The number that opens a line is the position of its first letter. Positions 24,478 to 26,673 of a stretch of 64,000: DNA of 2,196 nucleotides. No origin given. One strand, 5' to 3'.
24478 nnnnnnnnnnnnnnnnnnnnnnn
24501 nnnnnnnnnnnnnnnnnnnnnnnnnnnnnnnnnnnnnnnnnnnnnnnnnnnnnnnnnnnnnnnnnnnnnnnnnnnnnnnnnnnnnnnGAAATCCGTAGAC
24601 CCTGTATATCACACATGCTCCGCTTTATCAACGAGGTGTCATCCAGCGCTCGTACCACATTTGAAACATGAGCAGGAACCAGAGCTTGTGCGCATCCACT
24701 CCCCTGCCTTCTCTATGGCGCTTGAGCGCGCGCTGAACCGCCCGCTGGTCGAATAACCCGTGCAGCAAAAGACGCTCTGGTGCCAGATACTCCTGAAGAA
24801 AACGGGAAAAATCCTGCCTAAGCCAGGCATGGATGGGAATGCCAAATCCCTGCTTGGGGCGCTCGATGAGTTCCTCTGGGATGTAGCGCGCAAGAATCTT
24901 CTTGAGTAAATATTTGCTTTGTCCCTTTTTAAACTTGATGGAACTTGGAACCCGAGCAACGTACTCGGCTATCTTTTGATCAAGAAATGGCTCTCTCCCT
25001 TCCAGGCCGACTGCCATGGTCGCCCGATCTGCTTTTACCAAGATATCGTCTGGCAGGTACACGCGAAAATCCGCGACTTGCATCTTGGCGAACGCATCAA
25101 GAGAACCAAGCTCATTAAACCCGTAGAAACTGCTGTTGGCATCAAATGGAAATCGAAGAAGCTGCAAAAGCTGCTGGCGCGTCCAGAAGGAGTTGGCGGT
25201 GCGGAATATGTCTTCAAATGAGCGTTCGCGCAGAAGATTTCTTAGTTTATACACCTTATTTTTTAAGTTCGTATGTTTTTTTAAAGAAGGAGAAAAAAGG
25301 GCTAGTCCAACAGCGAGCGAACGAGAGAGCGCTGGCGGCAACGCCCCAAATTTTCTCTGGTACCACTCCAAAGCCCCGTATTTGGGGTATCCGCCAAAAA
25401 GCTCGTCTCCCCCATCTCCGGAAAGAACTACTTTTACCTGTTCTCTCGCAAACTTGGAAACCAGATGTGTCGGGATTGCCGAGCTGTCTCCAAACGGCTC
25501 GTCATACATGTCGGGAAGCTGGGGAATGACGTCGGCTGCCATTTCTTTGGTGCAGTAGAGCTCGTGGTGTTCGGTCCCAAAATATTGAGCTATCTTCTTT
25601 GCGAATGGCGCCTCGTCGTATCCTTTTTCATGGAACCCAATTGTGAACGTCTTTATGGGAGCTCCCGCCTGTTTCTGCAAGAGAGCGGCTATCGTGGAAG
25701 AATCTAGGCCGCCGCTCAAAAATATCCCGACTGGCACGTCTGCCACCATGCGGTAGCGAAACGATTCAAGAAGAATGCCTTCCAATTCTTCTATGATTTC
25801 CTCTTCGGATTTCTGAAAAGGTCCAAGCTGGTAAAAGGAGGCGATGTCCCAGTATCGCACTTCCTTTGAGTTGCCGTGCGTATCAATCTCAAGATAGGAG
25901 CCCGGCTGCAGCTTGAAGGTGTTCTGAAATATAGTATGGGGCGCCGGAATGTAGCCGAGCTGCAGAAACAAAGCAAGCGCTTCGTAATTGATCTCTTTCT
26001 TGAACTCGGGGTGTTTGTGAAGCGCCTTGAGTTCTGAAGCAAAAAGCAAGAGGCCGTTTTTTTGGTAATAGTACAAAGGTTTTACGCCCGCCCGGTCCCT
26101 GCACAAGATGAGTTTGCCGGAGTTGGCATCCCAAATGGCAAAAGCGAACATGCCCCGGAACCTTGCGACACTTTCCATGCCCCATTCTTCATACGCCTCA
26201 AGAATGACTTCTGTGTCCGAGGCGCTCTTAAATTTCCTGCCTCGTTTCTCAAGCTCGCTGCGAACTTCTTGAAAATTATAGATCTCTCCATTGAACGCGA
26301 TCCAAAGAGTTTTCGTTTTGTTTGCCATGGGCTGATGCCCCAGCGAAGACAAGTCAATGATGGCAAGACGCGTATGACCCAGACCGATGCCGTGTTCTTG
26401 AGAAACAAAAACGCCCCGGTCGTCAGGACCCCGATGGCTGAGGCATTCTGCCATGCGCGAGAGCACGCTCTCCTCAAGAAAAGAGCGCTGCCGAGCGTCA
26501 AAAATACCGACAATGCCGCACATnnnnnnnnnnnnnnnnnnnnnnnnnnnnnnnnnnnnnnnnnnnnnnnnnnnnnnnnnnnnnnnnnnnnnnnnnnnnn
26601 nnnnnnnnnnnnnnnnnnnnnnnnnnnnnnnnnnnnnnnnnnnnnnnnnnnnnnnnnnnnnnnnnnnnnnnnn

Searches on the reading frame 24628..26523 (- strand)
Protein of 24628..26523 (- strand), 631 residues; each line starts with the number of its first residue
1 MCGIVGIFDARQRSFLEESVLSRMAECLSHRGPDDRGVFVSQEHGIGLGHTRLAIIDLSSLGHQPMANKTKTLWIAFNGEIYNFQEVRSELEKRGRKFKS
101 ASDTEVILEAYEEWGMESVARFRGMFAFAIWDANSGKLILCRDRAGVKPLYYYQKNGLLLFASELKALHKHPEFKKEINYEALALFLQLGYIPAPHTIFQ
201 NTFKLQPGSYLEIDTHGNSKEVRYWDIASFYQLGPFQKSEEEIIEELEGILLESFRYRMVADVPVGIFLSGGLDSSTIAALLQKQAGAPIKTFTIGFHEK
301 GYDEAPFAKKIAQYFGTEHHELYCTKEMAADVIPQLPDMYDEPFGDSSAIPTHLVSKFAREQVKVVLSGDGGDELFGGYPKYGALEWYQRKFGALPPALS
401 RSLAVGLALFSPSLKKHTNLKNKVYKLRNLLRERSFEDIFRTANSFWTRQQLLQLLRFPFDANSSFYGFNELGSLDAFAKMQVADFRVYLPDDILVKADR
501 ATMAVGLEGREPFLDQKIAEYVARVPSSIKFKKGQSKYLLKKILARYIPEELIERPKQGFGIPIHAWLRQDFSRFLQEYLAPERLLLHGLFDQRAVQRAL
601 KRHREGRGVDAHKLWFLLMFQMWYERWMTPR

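Call 46: search_protein_families(library=pfam, proteins=[window:24628-26523:-], max_evalue=0.00001)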
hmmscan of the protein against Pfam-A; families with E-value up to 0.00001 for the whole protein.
window:24628-26523:- (631 aa): 3 families
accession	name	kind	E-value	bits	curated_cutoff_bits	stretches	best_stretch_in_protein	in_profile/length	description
PF00733.27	Asn_synthase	-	3.2e-111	372.8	21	1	247-625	2-354/354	Asparagine synthase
PF13522.11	GATase_6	-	1.5e-47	161.3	27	1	33-164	1-130/130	Glutamine amidotransferase domain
PF13537.11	GATase_7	-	1.7e-47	160.9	25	1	50-169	1-122/123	Glutamine amidotransferase domain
